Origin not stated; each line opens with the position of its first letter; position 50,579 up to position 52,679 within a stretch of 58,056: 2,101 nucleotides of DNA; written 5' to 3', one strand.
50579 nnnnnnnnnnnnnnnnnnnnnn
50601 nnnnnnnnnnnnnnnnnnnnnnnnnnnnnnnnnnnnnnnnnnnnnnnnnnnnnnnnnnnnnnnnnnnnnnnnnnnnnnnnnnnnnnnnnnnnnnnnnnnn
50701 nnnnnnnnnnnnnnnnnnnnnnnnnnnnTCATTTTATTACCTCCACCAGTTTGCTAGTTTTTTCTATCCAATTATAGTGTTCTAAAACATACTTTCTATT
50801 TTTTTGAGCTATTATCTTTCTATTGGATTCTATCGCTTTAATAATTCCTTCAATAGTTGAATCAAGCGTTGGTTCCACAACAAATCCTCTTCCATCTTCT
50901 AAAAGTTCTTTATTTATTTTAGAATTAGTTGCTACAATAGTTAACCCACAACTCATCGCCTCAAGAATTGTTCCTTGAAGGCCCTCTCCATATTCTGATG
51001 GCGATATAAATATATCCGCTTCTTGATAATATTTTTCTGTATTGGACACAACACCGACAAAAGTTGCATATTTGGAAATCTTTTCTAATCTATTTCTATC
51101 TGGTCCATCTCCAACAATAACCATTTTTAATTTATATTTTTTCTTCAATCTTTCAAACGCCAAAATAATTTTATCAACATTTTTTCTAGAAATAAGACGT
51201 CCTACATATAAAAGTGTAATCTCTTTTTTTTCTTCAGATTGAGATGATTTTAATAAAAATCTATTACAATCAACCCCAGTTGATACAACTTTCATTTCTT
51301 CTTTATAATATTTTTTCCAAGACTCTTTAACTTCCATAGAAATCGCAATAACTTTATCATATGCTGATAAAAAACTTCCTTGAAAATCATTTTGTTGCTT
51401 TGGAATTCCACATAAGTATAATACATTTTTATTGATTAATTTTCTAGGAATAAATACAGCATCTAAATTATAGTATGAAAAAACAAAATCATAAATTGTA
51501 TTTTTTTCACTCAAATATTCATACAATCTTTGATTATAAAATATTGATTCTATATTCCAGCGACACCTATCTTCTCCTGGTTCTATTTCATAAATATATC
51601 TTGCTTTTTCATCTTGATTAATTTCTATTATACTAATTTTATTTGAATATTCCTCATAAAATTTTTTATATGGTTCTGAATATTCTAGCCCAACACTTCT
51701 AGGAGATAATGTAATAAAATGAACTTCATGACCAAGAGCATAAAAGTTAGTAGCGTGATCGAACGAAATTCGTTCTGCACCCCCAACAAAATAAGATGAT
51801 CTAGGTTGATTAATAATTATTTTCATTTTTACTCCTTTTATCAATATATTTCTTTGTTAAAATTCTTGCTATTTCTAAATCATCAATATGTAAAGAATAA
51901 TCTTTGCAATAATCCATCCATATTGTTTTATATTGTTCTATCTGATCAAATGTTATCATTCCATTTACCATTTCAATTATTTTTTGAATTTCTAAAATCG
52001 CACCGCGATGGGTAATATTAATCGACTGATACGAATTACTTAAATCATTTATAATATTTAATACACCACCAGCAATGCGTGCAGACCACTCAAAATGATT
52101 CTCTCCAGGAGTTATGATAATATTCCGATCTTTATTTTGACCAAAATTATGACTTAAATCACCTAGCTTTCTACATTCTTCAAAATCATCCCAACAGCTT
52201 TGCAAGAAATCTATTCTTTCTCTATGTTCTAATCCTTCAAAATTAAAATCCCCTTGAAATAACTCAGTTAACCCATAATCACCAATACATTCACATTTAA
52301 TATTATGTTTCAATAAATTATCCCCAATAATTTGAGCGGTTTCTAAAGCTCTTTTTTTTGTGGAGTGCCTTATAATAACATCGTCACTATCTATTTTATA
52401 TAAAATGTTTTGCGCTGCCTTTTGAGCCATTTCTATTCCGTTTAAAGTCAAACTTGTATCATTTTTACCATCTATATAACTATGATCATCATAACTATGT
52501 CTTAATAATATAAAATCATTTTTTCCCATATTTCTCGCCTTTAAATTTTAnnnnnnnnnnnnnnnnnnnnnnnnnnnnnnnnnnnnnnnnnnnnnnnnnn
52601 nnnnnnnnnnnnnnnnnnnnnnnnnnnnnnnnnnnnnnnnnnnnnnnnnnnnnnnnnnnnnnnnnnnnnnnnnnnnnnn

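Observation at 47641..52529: Glycosyltransferase operon with two histidine-phosphatase (PGAM-like) modules, one fused to a GT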

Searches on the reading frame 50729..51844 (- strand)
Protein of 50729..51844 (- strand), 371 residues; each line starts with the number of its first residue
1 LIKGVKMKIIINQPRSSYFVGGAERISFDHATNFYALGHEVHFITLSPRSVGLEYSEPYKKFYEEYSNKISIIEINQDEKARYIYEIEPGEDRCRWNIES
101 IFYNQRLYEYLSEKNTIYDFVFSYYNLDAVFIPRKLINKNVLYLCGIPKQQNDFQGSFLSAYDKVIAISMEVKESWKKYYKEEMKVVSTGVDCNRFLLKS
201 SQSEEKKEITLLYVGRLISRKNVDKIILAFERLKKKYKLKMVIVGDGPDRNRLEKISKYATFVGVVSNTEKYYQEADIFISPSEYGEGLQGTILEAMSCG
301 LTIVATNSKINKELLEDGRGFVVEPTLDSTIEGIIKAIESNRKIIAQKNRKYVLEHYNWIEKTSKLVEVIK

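Call 3: search_protein_families(library=pfam, proteins=[window:50729-51844:-], max_evalue=0.01)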
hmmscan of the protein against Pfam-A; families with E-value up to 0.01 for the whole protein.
window:50729-51844:- (371 aa): 4 families
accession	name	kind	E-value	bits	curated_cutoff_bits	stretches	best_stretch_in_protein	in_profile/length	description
PF00534.26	Glycos_transf_1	-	4e-30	105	26.4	1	200-343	7-163/172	Glycosyl transferases group 1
PF13692.12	Glyco_trans_1_4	-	2.8e-28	99.4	27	1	210-338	3-140/142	Glycosyl transferases group 1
PF13439.12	Glyco_transf_4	-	3.5e-08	34.1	28.5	1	154-195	126-170/170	Glycosyltransferase Family 4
PF13524.12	Glyco_trans_1_2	-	2.9e-06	27.7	25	1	229-363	5-139/144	Glycosyl transferase-like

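Call 6: search_protein_families(library=ncbifam, proteins=[window:50729-51844:-], max_evalue=0.01)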
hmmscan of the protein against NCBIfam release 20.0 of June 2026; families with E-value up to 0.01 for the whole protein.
window:50729-51844:- (371 aa): 29 families (the best 25 are shown)
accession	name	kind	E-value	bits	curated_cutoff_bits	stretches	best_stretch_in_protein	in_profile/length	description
NF047684.1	TeichurnBiosyTuaC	equivalog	4.5e-21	75.2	550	1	154-367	158-383/391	teichuronic acid biosynthesis protein TuaC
TIGR03088.1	stp2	hypoth_equivalog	5.6e-20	71.7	409.05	1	181-361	159-361/374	TIGR03088 family PEP-CTERM/XrtA system glycosyltransferase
TIGR03999.1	thiol_BshA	equivalog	9.6e-19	67.5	273.7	1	161-341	144-339/375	N-acetyl-alpha-D-glucosaminyl L-malate synthase BshA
NF053787.1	GlcN_PG_synth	equivalog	7.2e-18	64.5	480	1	156-368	138-354/361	N-acetylglucosaminyl phosphatidylglycerol synthase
TIGR04157.1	glyco_rSAM_CFB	subfamily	1e-16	61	400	1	156-322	164-346/406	TIGR04157 family glycosyltransferase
NF012028.0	PRK15484.1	subfamily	1.4e-16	60.6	618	1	151-371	129-376/380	lipopolysaccharide N-acetylglucosaminyltransferase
TIGR03087.1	stp1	hypoth_equivalog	1.9e-16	60.2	316.65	1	179-369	193-393/397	TIGR03087 family PEP-CTERM/XrtA system glycosyltransferase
NF041876.1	EPS_EpsE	equivalog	2.1e-16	60.2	400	1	168-359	172-382/389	exopolysaccharide biosynthesis GT4 family glycosyltransferase EpsE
NF050056.1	ProtGlycPglH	equivalog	1.1e-14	54.3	600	1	173-368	145-348/354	GalNAc-alpha-(1->4)-GalNAc-alpha-(1->3)-diNAcBac-PP-undecaprenol alpha-1,4-N-acetyl-D-galactosaminyltransferase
NF050063.1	ProtGlycPglJ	equivalog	1.8e-14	53.8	500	1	181-348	167-339/363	N-acetylgalactosamine-N,N'-diacetylbacillosaminyl-diphospho-undecaprenol 4-alpha-N-acetylgalactosaminyltransferase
NF038295.1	EPS_HpsP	equivalog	4.4e-12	45.7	550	1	198-369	197-383/388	hormogonium polysaccharide biosynthesis glycosyltransferase HpsP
NF049988.1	MGlcDAGSynMgs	equivalog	5.4e-12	45.8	400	1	198-346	203-358/398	alpha-monoglucosyldiacylglycerol synthase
TIGR04047.1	MSMEG_0565_glyc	hypoth_equivalog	7.1e-11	41.8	259.85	1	160-368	137-369/373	MSMEG_0565 family glycosyltransferase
TIGR02149.1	glgA_Coryne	subfamily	7.5e-11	41.8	302.4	1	160-359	143-376/391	glycogen synthase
NF007396.0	PRK09922.1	equivalog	3.1e-10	39.5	385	1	158-309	132-293/361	lipopolysaccharide 1,6-galactosyltransferase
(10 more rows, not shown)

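Call 39: search_solved_structures(query=window:50729-51826:-, max_evalue=0.001)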
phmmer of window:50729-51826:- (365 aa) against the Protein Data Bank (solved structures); distinct sequences matched with E-value up to 0.001: 13.
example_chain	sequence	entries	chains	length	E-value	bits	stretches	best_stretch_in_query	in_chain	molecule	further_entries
6n1x_A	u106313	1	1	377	9.8e-11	45.1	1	192-345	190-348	Glycosyltransferase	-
6d9t_A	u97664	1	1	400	1.2e-10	44.9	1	192-345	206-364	Glycosyl transferase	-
5d00_A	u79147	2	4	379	1.7e-09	41.1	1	152-318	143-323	N-acetyl-alpha-D-glucosaminyl L-malate synthase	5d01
8qoy_A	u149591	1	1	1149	5.3e-08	36.1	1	206-334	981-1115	TagF-like capsule polymerase Cps3D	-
2jjm_A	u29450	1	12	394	2.6e-06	30.6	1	195-319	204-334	GLYCOSYL TRANSFERASE, GROUP 1 FAMILY PROTEIN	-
3mbo_A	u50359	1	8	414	3.1e-06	30.4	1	195-319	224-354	Glycosyltransferase, group 1 family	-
4n9w_A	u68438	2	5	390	6.1e-06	29.4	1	148-336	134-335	GDP-mannose-dependent alpha-(1-2)-phosphatidylinositol mannosyltransferase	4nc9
2gej_A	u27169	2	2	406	6.7e-06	29.2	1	148-336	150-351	PHOSPHATIDYLINOSITOL MANNOSYLTRANSFERASE (PimA)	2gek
6kih_A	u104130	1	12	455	4.4e-05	26.6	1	202-353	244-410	Tll1590 protein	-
8dqd_A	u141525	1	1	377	0.00032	23.7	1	178-352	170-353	N, N'-diacetylbacillosaminyl-diphospho-undecaprenol alpha-1,3-N-acetylgalactosaminyltransf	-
8dvz_A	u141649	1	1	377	0.00045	23.2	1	178-352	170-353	N, N'-diacetylbacillosaminyl-diphospho-undecaprenol alpha-1,3-N-acetylgalactosaminyltransf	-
3oka_A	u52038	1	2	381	0.00092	22.2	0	208-360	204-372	GDP-mannose-dependent alpha-(1-6)-phosphatidylinositol monomannoside mannosyltransferase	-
3okc_A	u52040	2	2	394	0.00099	22.1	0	208-360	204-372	GDP-mannose-dependent alpha-(1-6)-phosphatidylinositol monomannoside mannosyltransferase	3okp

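Call 47: search_protein_families(library=padloc, proteins=[window:50729-51826:-], max_evalue=0.01)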
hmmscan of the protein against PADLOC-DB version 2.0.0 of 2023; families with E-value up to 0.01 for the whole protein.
window:50729-51826:- (365 aa): 0 families

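Call 86: search_solved_structures(query=A5, max_evalue=0.0001)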
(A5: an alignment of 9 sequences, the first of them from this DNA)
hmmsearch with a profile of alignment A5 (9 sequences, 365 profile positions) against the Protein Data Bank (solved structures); distinct sequences matched with E-value up to 0.0001: 67 (the best 60 are shown).
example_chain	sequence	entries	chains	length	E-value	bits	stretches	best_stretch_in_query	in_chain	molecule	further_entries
8qoy_A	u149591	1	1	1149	1.2e-15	61.1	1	200-335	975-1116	TagF-like capsule polymerase Cps3D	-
6kih_A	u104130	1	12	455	2.2e-15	60.2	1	151-356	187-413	Tll1590 protein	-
3oka_A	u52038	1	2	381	6e-15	58.8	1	181-364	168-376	GDP-mannose-dependent alpha-(1-6)-phosphatidylinositol monomannoside mannosyltransferase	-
3okc_A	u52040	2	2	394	6.6e-15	58.6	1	181-364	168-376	GDP-mannose-dependent alpha-(1-6)-phosphatidylinositol monomannoside mannosyltransferase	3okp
4n9w_A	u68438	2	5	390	1.7e-14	57.3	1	148-363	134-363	GDP-mannose-dependent alpha-(1-2)-phosphatidylinositol mannosyltransferase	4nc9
2gej_A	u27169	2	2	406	1.9e-14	57.1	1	148-363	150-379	PHOSPHATIDYLINOSITOL MANNOSYLTRANSFERASE (PimA)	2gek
6n1x_A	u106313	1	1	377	3.2e-14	56.3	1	201-327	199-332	Glycosyltransferase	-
6d9t_A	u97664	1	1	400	3.9e-14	56.1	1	201-327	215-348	Glycosyl transferase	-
5i45_A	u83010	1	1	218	4.4e-14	55.9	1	183-362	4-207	Glycosyl transferases group 1 family protein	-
8dqd_A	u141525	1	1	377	4.9e-14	55.8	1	179-359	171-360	N, N'-diacetylbacillosaminyl-diphospho-undecaprenol alpha-1,3-N-acetylgalactosaminyltransf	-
8dvz_A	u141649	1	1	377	5.3e-14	55.6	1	179-359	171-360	N, N'-diacetylbacillosaminyl-diphospho-undecaprenol alpha-1,3-N-acetylgalactosaminyltransf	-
2jjm_A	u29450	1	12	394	1.2e-13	54.5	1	176-359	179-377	GLYCOSYL TRANSFERASE, GROUP 1 FAMILY PROTEIN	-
5d00_A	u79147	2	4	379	1.2e-13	54.5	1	156-359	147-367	N-acetyl-alpha-D-glucosaminyl L-malate synthase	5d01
3mbo_A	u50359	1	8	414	1.4e-13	54.3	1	176-359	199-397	Glycosyltransferase, group 1 family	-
8dvw_A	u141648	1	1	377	4e-13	52.8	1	179-359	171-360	N, N'-diacetylbacillosaminyl-diphospho-undecaprenol alpha-1,3-N-acetylgalactosaminyltransf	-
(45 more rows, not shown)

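Call 89: search_protein_families(library=phrogs, proteins=[window:50729-51826:-], max_evalue=0.001)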
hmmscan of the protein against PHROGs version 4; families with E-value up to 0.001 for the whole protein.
window:50729-51826:- (365 aa): 1 family
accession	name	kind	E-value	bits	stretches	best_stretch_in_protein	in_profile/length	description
phrog_2170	-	moron, auxiliary metabolic gene and host takeover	2.7e-17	63.9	1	142-364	111-369/374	glycosyltransferase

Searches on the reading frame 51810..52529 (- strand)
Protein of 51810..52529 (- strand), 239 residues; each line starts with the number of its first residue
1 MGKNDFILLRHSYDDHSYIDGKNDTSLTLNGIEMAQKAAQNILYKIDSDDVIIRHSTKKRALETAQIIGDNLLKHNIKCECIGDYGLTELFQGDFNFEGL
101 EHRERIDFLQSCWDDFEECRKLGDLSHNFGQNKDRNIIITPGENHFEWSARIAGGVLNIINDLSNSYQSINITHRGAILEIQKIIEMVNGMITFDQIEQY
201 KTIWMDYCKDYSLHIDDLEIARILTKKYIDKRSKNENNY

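Call 3: search_protein_families(library=pfam, proteins=[window:51810-52529:-], max_evalue=0.01)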
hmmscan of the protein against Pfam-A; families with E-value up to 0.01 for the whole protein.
window:51810-52529:- (239 aa): 1 family
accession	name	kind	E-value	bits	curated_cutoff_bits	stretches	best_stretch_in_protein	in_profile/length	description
PF00300.27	His_Phos_1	-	1.4e-08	35.1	21.7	1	7-117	2-105/194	Histidine phosphatase superfamily (branch 1)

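Call 6: search_protein_families(library=ncbifam, proteins=[window:51810-52529:-], max_evalue=0.01)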
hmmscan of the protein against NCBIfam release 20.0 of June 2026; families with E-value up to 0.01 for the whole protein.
window:51810-52529:- (239 aa): 4 families
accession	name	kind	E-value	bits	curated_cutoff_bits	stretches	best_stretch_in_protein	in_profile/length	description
NF011580.0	PRK15004.1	equivalog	3.4e-05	23.9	250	1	20-191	20-167/203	adenosylcobalamin/alpha-ribazole phosphatase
NF038349.1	dPGM_arch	equivalog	8.1e-05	22.6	225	1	20-89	19-85/194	2,3-diphosphoglycerate-dependent phosphoglycerate mutase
NF009993.0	PRK13462.1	equivalog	0.00044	20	226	1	4-72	6-76/203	acid phosphatase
TIGR00249.1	sixA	equivalog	0.0063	16.4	74.5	0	22-77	18-72/154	phosphohistidine phosphatase SixA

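Call 47: search_protein_families(library=padloc, proteins=[window:51810-52529:-], max_evalue=0.01)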
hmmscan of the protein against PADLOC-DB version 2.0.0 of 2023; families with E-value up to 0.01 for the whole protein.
window:51810-52529:- (239 aa): 0 families

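Call 71: find_homologous_proteins(query=window:51810-52529:-)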
Query window:51810-52529:- (239 aa): 112 proteins with E <= 0.001 among 422 candidates.
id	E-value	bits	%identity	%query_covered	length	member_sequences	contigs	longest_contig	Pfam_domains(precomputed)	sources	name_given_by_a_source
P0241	6.0e-158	542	100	100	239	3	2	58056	PF00300.28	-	-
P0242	2.0e-115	402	73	100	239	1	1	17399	PF00300.28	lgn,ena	-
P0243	1.1e-114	400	73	100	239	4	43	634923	PF00300.28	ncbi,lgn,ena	-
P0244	1.6e-114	400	74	100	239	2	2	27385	PF00300.28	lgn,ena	-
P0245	5.0e-114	398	72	100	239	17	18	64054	PF00300.28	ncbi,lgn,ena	-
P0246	9.4e-114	397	73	100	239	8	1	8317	PF00300.28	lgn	-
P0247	9.7e-113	394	73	100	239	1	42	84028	PF00300.28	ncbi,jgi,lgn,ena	-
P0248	2.4e-112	392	73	100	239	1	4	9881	PF00300.28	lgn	-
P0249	2.5e-112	392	73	100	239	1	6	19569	PF00300.28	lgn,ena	-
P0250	3.0e-112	392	73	100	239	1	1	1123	PF00300.28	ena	-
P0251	3.9e-112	392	73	100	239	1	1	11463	PF00300.28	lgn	-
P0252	9.5e-112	390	74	97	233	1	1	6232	PF00300.28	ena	-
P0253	1.3e-111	390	73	100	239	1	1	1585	PF00300.28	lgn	-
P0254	1.6e-111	390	72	98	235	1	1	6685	PF00300.28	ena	-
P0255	6.7e-111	388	70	100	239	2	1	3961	PF00300.28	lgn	-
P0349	2.5e-29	121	34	96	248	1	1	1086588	PF00300.28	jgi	jgi:broad specificity phosphatase PhoE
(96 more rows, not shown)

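Call 72: find_encoding_contigs(protein=P0349, flank=9000, max_places=1)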
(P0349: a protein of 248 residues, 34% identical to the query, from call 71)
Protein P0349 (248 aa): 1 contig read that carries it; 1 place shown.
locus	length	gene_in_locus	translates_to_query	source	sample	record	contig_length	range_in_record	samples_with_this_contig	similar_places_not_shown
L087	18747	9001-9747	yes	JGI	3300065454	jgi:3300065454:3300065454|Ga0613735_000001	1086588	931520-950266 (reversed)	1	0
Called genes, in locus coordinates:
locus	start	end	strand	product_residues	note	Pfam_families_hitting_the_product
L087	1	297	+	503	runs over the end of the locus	PF00512:HisKA, PF02518:HATPase_c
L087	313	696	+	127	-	PF00072:Response_reg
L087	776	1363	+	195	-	-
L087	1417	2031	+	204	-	-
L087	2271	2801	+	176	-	PF08922:DUF1905, PF13376:OmdA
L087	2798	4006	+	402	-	PF13520:AA_permease_2, PF00324:AA_permease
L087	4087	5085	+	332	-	-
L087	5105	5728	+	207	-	-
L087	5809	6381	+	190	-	PF01872:RibD_C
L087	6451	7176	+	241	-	PF18933:PsbP_2 (weak)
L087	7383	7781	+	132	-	-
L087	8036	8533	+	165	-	PF00535:Glycos_transf_2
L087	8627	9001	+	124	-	-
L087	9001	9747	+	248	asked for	PF00300:His_Phos_1 (weak)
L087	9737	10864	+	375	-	PF20706:GT4-conflict (weak), PF00534:Glycos_transf_1, PF13692:Glyco_trans_1_4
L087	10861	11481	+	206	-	PF00300:His_Phos_1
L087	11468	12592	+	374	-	-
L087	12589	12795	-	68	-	-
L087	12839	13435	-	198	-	PF14367:DUF4411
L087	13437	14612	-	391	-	PF06114:Peptidase_M78 (weak)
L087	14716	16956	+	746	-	PF02463:SMC_N (faint), PF03193:RsgA_GTPase (faint), PF13175:AAA_15 (faint), PF13191:AAA_16 (faint), PF13555:AAA_29 (faint), PF20703:nSTAND1 (faint), PF01443:Viral_helicase1 (faint), PF00005:ABC_tran, +3 more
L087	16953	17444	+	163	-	-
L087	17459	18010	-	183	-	-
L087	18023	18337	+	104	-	-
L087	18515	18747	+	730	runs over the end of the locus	PF00912:Transgly, PF00905:Transpeptidase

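Call 87: search_protein_families(library=pfam, proteins=[L087:11468-12592:+, L087:10861-11481:+], max_evalue=0.001)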
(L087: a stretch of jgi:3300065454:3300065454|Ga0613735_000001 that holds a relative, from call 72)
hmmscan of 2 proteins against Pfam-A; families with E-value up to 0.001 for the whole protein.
L087:11468-12592:+ (374 aa): 1 family
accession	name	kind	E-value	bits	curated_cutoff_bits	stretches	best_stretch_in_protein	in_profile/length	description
PF13704.12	Glyco_tranf_2_4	-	1.2e-14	55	27.5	1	92-191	2-98/98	Glycosyl transferase family 2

L087:10861-11481:+ (206 aa): 1 family
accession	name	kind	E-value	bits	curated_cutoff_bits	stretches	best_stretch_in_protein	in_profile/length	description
PF00300.27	His_Phos_1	-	1.4e-28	100.4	21.7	1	3-185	1-181/194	Histidine phosphatase superfamily (branch 1)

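Call 89: search_protein_families(library=phrogs, proteins=[window:51810-52529:-], max_evalue=0.001)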
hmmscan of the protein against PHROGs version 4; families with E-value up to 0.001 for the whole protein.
window:51810-52529:- (239 aa): 1 family
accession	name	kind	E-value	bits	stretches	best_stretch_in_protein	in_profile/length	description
phrog_12933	-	unknown function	1.4e-08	36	1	8-186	6-162/197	-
